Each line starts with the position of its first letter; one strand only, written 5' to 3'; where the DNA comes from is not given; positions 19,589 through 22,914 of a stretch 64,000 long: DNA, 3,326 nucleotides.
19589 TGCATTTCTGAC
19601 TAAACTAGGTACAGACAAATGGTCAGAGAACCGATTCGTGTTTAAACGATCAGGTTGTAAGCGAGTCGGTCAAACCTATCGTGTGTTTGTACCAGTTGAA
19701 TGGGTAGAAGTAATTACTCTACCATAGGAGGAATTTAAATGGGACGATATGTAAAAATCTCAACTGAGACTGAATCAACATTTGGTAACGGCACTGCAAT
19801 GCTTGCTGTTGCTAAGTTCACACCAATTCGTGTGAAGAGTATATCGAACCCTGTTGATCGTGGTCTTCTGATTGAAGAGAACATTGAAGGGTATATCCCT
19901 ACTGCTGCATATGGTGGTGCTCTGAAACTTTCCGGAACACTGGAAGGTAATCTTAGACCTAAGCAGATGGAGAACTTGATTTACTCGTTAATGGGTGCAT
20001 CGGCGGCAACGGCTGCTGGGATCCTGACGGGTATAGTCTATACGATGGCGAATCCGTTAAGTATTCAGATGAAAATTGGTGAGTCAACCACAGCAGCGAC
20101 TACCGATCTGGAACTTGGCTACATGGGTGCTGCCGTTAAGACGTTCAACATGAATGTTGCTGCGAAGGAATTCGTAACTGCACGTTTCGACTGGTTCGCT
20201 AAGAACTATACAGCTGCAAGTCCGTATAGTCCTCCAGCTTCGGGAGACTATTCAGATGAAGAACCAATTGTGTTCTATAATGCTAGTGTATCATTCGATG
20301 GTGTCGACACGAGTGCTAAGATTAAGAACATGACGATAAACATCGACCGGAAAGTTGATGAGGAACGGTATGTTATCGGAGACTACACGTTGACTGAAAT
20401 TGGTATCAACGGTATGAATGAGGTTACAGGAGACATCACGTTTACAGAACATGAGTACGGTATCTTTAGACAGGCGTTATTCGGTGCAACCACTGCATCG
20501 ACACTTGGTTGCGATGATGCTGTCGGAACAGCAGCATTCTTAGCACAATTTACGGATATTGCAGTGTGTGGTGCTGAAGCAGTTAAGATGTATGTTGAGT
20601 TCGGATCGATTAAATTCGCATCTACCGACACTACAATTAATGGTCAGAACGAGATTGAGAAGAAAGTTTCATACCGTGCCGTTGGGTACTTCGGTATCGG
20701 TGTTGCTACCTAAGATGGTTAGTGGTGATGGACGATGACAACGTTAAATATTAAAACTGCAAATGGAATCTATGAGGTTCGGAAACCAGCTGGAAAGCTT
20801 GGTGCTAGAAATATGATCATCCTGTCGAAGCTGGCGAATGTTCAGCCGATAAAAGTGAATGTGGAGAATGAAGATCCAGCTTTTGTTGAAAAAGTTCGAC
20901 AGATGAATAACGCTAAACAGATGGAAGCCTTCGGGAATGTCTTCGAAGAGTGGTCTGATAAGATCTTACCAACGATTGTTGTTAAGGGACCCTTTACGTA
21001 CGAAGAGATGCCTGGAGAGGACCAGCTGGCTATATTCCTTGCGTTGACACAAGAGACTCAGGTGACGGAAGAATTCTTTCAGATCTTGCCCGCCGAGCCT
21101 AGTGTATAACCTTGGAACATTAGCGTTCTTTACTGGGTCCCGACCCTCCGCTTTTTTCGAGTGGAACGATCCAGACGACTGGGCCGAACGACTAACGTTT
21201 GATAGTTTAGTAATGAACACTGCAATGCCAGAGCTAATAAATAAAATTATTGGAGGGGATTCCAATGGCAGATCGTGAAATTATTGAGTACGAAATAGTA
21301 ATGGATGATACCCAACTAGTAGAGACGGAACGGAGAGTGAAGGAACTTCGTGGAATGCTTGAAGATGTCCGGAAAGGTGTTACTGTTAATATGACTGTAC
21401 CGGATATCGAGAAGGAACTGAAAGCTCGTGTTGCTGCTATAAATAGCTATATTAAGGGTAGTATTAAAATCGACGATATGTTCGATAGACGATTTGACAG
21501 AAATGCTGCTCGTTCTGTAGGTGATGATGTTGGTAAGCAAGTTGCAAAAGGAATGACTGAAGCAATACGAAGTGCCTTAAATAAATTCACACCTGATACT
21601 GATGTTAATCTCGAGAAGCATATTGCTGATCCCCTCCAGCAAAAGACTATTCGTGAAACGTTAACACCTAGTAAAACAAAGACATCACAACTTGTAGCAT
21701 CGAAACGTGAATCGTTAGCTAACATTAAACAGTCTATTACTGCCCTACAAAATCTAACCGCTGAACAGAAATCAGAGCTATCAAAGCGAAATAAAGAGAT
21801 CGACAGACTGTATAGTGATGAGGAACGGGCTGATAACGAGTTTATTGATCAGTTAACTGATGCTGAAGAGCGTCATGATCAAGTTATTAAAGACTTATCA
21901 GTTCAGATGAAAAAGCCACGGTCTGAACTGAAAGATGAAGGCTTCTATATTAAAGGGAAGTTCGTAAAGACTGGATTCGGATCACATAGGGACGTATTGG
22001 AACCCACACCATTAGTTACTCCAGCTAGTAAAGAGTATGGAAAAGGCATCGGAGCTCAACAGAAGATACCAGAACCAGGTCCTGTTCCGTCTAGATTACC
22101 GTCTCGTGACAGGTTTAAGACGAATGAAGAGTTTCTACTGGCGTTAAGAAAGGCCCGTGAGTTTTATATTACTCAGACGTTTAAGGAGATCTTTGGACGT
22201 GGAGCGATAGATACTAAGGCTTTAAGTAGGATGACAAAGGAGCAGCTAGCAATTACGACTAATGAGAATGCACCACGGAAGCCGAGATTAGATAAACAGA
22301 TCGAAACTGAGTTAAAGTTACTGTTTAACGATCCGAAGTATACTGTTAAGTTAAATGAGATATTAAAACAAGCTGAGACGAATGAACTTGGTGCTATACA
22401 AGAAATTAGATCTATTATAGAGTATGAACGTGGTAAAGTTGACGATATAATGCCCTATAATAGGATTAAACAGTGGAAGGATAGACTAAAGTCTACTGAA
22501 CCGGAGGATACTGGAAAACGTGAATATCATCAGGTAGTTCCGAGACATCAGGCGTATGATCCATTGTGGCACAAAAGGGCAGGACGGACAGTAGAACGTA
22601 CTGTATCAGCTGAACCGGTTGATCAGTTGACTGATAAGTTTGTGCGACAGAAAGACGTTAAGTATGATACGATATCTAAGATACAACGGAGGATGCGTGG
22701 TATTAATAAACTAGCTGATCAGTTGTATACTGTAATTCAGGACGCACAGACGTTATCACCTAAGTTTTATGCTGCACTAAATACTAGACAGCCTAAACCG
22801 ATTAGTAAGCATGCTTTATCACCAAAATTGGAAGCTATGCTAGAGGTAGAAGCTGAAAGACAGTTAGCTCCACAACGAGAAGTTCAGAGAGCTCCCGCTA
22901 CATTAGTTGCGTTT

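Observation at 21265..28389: Tape measure protein carrying an embedded YpsA-like SLOG domain and an NT5C-like HAD 5'-nucleotidase domain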

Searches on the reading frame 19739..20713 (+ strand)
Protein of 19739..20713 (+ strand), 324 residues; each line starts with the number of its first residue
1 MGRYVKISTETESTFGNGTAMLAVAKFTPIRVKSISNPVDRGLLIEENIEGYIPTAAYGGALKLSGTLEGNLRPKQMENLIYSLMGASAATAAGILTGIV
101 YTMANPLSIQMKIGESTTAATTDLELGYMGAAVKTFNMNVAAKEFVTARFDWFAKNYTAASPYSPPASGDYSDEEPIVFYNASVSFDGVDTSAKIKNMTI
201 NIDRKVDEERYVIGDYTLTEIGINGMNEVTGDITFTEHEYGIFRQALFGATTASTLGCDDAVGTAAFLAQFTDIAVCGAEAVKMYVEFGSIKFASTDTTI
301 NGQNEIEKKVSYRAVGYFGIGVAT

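Call 6: search_protein_families(library=phrogs, proteins=[window:19739-20713:+], max_evalue=0.001)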
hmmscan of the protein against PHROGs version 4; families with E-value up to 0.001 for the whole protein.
window:19739-20713:+ (324 aa): 1 family
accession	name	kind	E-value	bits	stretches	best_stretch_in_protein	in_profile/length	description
phrog_290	-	tail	5.7e-21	76.3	1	12-315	26-317/411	minor tail protein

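Call 61: search_protein_families(library=pfam, proteins=[window:19739-20713:+], max_evalue=0.01)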
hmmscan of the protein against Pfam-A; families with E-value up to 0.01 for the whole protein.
window:19739-20713:+ (324 aa): 1 family
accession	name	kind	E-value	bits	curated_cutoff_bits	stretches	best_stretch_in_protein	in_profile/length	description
PF18906.5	Phage_tube_2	-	1.6e-16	61.1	27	1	12-236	11-213/266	Phage tail tube protein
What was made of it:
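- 19739..20713 (+): Tail tube protein gene (context). Pfam Phage_tube_2 PF18906, E=1.6e-16 (call 61); PHROG tail family (call 6).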

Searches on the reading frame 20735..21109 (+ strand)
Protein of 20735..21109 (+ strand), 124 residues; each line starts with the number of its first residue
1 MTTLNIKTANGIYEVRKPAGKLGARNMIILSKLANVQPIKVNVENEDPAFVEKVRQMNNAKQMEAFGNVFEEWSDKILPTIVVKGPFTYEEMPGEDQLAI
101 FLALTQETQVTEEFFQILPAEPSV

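Call 6: search_protein_families(library=phrogs, proteins=[window:20735-21109:+], max_evalue=0.001)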
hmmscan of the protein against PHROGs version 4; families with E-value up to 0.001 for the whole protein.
window:20735-21109:+ (124 aa): 0 families

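Call 61: search_protein_families(library=pfam, proteins=[window:20735-21109:+], max_evalue=0.01)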
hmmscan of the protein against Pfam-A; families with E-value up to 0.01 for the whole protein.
window:20735-21109:+ (124 aa): 0 families
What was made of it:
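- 20735..21109 (+): 124-aa ORF in the tail-assembly-chaperone position. A roughly 65-codon open stretch in the +1 frame (about 21066-21270) ends at the TMP start. No family hit (calls 6, 61).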

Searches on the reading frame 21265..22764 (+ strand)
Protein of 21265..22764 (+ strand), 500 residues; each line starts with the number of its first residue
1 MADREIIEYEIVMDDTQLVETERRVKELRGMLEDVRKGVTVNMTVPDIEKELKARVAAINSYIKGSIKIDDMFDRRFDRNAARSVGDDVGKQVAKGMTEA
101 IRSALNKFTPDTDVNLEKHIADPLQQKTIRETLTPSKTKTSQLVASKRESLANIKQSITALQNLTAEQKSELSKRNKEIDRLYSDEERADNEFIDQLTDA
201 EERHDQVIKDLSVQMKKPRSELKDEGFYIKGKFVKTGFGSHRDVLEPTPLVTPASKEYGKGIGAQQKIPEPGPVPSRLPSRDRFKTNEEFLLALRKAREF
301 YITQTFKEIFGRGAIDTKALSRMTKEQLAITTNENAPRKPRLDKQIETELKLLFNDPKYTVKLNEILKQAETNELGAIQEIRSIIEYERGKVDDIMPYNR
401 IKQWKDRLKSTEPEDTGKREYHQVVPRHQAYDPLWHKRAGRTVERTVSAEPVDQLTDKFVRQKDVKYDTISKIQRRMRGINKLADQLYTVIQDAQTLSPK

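Call 8: search_protein_families(library=pfam, proteins=[window:21265-22764:+], max_evalue=10)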
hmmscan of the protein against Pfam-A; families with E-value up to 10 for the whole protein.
window:21265-22764:+ (500 aa): 13 families
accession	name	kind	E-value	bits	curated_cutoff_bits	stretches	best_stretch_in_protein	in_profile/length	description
PF21528.2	CC2D1A-B_DM14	-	0.018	15.6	24.6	1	22-43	28-49/56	Coiled-coil and C2 domain-containing protein 1, DM14 domain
PF07996.16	T4SS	-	0.022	15.6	24.7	2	414-488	81-149/197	Type IV secretion system proteins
PF17898.6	GerD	-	0.056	13.9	29.5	1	343-374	43-74/114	Spore germination GerD central core domain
PF05189.18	RTC_insert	-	0.13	13.1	23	1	83-119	12-48/102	RNA 3'-terminal phosphate cyclase (RTC), insert domain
PF00306.32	ATP-synt_ab_C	-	0.24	12.2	27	1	362-410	45-92/126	ATP synthase alpha/beta chain, C terminal domain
PF20586.3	DUF6788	-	0.37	11.4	27.2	1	426-473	46-92/103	Family of unknown function (DUF6788)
PF10186.14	ATG14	-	0.49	9.9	33.2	1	116-210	38-137/347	Vacuolar sorting 38 and autophagy-related subunit 14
PF04286.17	DUF445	-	0.68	10.2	33.8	1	38-213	132-302/368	Protein of unknown function (DUF445)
PF09720.15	Unstab_antitox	-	0.87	10.1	23.3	1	152-180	19-42/54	Putative addiction module component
PF16046.10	FAM76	-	0.9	9.3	28.5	1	124-217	190-285/298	FAM76 protein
PF01468.23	GA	-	0.96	10.1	24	1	153-174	10-31/55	GA module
PF07851.19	TMEM120A-B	-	3.3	7.3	29.8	1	140-217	14-91/324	TMEM120A/B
PF18652.6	Adhesin_P1_N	-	3.4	8.4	27.1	1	134-186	41-92/106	Adhesin P1 N-terminal domain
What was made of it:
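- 21265..22896 (+): N-terminal charged region (residues 1-544) with a Pro-rich linker at about residues 245-290; no detectable homologue (helical character not tested). Only noise-level Pfam hits (call 8).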

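Call 60: search_protein_families(library=ncbifam, proteins=[window:21265-22764:+], max_evalue=1)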
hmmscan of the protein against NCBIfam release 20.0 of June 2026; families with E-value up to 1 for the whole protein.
window:21265-22764:+ (500 aa): 0 families
